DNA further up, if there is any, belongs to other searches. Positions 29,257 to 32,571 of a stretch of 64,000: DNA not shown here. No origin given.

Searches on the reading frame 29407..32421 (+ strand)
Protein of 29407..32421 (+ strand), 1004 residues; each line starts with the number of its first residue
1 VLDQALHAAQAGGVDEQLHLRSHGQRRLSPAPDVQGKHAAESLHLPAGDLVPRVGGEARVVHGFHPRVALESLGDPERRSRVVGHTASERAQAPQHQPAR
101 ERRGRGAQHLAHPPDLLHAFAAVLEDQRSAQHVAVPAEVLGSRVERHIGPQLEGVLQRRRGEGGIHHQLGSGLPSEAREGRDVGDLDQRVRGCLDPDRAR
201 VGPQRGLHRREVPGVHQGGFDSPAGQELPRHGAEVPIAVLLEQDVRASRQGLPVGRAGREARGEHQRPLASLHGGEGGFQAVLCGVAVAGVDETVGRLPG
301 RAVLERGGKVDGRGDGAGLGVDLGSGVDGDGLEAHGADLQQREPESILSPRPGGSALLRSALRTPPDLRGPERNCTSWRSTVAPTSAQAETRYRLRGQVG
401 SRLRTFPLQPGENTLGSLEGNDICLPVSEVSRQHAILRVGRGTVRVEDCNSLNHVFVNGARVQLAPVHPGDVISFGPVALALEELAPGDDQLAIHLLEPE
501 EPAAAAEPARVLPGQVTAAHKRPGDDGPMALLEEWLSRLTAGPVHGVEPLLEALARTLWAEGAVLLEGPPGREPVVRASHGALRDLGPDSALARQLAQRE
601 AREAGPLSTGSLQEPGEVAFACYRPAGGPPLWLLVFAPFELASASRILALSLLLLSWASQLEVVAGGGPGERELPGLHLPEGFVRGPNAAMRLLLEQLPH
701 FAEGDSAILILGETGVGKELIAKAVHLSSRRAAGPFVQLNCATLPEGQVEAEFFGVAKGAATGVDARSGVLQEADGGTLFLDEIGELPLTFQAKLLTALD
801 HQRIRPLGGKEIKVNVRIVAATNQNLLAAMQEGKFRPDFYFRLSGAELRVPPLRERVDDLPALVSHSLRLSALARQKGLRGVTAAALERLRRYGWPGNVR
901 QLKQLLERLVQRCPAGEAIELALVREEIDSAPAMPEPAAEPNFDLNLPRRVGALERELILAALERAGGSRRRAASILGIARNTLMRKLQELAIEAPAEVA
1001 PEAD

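Call 66: search_protein_families(library=pfam, proteins=[window:29407-32421:+], max_evalue=0.01)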
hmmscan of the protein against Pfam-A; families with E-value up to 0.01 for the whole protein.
window:29407-32421:+ (1004 aa): 11 families
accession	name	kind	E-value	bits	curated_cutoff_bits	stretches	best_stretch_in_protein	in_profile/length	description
PF00158.32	Sigma54_activat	-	7e-54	182.4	20.2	1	687-848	4-167/168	Sigma-54 interaction domain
PF14532.12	Sigma54_activ_2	-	8.2e-18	65.4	25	1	690-853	6-138/138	Sigma-54 interaction domain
PF25601.1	AAA_lid_14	-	5.6e-16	58.6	27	1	854-935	1-81/87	AAA+ ATPase lid domain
PF00498.31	FHA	-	1.7e-14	54.4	20.7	1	414-476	2-67/67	FHA domain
PF02954.25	HTH_8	-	3.7e-12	46.2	22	1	954-990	5-41/42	Bacterial regulatory protein, Fis family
PF16697.10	Yop-YscD_cpl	-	4.6e-11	43.3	33.2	1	405-484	11-92/94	Inner membrane component of T3SS, cytoplasmic domain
PF07728.20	AAA_5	-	3.9e-05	24.1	22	1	708-825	2-124/139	AAA domain (dynein-related subfamily)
PF18024.7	HTH_50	-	0.00067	19.7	27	1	951-990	8-46/50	Helix-turn-helix domain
PF00004.35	AAA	-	0.0016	19.3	21.2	1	708-828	1-116/131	ATPase family associated with various cellular activities (AAA)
PF01078.27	Mg_chelatase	-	0.008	16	20.3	0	763-805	94-136/207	Magnesium chelatase, subunit ChlI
PF07724.20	AAA_2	-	0.0092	16.5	27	0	707-826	5-127/166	AAA domain (Cdc48 subfamily)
